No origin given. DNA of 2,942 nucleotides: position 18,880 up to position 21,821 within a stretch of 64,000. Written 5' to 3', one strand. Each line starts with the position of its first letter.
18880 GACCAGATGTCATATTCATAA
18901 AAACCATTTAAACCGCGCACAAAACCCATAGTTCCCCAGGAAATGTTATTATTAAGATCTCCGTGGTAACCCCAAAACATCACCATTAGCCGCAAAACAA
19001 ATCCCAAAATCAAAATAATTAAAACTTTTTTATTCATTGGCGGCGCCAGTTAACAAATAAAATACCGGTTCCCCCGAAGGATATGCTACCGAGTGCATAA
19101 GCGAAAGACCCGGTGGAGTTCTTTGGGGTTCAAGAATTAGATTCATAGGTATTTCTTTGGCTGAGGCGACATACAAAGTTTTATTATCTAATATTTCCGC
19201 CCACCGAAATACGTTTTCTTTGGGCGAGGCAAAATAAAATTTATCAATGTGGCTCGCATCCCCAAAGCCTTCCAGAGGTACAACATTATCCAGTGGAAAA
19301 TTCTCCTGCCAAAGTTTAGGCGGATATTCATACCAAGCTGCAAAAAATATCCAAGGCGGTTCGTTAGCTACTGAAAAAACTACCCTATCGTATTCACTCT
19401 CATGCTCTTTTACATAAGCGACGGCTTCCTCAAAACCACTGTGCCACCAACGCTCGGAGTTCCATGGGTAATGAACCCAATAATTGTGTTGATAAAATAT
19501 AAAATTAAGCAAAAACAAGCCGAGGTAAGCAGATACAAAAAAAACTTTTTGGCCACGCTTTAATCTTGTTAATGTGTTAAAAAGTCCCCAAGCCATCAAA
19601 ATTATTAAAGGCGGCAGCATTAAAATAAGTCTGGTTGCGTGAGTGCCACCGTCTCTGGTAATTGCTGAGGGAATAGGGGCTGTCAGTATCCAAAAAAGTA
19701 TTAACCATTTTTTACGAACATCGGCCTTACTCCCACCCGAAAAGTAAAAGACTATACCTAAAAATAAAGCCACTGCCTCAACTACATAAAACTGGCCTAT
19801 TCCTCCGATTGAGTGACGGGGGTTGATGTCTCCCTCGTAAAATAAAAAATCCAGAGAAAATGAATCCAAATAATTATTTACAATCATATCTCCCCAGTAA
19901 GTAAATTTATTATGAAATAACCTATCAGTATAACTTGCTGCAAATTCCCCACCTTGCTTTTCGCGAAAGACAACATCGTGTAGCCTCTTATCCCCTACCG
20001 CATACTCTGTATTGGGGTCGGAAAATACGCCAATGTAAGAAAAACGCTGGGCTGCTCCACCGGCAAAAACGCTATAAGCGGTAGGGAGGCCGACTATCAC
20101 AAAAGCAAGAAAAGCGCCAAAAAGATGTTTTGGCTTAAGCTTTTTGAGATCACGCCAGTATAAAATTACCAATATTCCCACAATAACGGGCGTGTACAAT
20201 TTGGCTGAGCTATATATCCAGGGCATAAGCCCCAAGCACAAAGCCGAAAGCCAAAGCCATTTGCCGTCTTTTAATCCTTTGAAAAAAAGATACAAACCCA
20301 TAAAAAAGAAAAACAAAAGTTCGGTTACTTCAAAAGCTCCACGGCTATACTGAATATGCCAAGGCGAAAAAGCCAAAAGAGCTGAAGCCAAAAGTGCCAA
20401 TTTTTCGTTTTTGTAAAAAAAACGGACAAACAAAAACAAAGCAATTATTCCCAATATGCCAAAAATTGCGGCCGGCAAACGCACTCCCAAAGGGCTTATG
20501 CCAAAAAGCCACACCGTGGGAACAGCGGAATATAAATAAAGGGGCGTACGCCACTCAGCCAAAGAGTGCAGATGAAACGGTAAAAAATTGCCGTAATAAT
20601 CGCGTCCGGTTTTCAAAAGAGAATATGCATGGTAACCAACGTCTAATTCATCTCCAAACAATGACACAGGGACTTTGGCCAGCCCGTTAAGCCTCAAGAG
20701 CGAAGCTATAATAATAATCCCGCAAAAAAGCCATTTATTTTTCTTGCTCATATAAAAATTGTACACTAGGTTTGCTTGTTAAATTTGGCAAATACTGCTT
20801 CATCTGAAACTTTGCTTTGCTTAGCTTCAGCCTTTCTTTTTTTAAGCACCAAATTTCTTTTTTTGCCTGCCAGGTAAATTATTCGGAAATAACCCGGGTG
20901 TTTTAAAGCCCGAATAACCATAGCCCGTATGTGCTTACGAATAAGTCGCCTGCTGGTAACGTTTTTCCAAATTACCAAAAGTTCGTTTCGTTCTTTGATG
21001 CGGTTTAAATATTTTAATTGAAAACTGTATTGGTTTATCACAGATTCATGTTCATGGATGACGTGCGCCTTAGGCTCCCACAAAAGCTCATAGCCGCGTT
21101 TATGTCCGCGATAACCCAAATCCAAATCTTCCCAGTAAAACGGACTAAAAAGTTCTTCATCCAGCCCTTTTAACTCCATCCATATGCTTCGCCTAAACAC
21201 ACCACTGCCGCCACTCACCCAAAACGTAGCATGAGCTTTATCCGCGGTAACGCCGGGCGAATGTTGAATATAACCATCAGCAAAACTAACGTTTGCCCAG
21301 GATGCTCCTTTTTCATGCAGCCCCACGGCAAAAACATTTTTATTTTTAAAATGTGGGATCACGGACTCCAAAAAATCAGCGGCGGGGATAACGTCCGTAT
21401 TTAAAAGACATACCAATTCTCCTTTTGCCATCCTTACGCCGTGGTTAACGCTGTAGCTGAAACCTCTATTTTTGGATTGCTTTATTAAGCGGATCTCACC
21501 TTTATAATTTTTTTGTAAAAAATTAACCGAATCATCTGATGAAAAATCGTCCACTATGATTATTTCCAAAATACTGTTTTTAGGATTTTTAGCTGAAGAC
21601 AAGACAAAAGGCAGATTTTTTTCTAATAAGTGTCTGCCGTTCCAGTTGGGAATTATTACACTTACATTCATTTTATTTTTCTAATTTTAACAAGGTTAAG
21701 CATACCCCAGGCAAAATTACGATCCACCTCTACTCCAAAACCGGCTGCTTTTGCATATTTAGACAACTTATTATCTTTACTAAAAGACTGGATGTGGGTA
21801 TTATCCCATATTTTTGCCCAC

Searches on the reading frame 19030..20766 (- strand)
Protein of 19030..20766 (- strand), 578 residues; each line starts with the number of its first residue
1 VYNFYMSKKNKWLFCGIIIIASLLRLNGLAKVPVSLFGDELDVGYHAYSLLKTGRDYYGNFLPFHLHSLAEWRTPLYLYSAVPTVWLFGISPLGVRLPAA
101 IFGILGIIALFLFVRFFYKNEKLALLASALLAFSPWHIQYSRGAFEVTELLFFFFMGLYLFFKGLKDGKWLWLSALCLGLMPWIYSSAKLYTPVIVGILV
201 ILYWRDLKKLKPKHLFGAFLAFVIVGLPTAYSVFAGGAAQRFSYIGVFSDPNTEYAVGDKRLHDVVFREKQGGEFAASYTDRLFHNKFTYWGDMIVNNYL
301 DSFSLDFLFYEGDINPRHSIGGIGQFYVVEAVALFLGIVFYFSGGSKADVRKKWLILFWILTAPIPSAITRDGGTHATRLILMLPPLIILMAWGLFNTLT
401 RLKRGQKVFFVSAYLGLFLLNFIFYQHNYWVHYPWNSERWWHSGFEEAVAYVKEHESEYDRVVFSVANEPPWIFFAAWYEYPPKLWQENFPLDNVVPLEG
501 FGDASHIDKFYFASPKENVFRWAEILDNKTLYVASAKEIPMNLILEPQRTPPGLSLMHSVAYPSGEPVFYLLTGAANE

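Call 4: search_protein_families(library=pfam, proteins=[window:19030-20766:-], max_evalue=0.01)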
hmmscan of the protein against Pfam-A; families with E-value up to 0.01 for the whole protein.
window:19030-20766:- (578 aa): 2 families
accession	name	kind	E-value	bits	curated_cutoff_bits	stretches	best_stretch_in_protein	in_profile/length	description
PF13231.12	PMT_2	-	1e-10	42.5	26.1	1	75-225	4-154/160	Dolichyl-phosphate-mannose-protein mannosyltransferase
PF02366.24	PMT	-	0.00017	21.7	22.7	1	74-228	64-229/245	Dolichyl-phosphate-mannose-protein mannosyltransferase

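Call 5: search_protein_families(library=ncbifam, proteins=[window:19030-20766:-], max_evalue=0.01)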
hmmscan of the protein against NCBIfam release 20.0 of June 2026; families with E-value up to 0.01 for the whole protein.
window:19030-20766:- (578 aa): 2 families
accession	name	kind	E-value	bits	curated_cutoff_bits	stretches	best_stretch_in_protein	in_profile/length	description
TIGR03663.1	TIGR03663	subfamily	1e-11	44.6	126.25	1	15-194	5-172/435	flippase activity-associated protein Agl23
NF047440.1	LA3751_2_3_fam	subfamily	0.0017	17.2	200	1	78-227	86-235/460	LA_3751/LA_3752 family putative glycosyltransferase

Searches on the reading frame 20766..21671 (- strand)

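Call 6: search_protein_families(library=pfam, proteins=[window:20766-21671:-], max_evalue=0.001)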
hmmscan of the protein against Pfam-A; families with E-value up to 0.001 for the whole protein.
window:20766-21671:- (301 aa): 3 families
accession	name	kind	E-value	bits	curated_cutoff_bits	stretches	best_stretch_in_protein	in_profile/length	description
PF00535.33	Glycos_transf_2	-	6.7e-23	81.9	23.3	1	4-119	1-116/168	Glycosyl transferase family 2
PF13641.12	Glyco_tranf_2_3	-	1.1e-17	65.3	27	1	3-214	3-219/230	Glycosyltransferase like family 2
PF10111.15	Glyco_tranf_2_2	-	5.3e-06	26.6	27.3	1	5-106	2-104/276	Glycosyltransferase like family 2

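Call 43: search_protein_families(library=ncbifam, proteins=[window:20766-21671:-], max_evalue=0.00001)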
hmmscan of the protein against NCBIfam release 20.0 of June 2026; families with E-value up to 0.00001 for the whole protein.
window:20766-21671:- (301 aa): 14 families
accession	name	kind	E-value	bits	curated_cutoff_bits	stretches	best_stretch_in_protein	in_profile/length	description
TIGR03965.1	mycofact_glyco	equivalog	2.9e-25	89.1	280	1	2-215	75-289/467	mycofactocin biosynthesis glycosyltransferase MftF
NF041875.1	EPS_EpsD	equivalog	1.1e-18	67.8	370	1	3-213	1-214/325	exopolysaccharide biosynthesis glycosyltransferase EpsD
TIGR03937.1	PgaC_IcaA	equivalog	1.7e-13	50.3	422.3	1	2-113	46-155/407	poly-beta-1,6-N-acetyl-D-glucosamine synthase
NF038302.1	EPS_HpsE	equivalog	2.7e-12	46.3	300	1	1-106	1-109/307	hormogonium polysaccharide biosynthesis glycosyltransferase HpsE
TIGR04283.1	glyco_like_mftF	equivalog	1.3e-11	44.5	182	1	3-117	1-110/221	TIGR04283 family arsenosugar biosynthesis glycosyltransferase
NF007482.0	PRK10073.1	equivalog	1.5e-11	43.9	423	1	2-93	7-95/334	glycosyltransferase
NF038299.1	EPS_HpsN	equivalog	4.4e-10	39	425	0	2-113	2-112/317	hormogonium polysaccharide biosynthesis glycosyltransferase HpsN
NF041394.1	GtaseAglG_Halo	equivalog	3.5e-09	36.4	440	1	1-122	1-121/304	glucosyl-dolichyl phosphate glucuronosyltransferase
NF047683.1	TeichurnBiosyTuaG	equivalog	4.9e-09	36.2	400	1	2-112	7-115/252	teichuronic acid biosynthesis protein TuaG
NF047588.1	GlcsyltransPgfSStrep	equivalog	5.6e-08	32.4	500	1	1-111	1-113/308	glycosyltransferase PgfS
NF053739.1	GlytfEpsEBac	equivalog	2e-07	30.3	450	1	3-116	3-115/265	glycosyltransferase EpsE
TIGR01556.1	rhamnosyltran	subfamily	4.7e-07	29.3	200.55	1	31-207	18-201/281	rhamnosyltransferase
NF050050.1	ProtGlycPglI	equivalog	8.2e-07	28.7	500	1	3-108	4-108/306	GalNAc(5)-diNAcBac-PP-undecaprenol beta-1,3-glucosyltransferase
NF050819.1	PolSacchBiosHfsG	equivalog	5.8e-06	25.7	500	0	20-109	24-118/302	polysaccharide biosynthesis protein HfsG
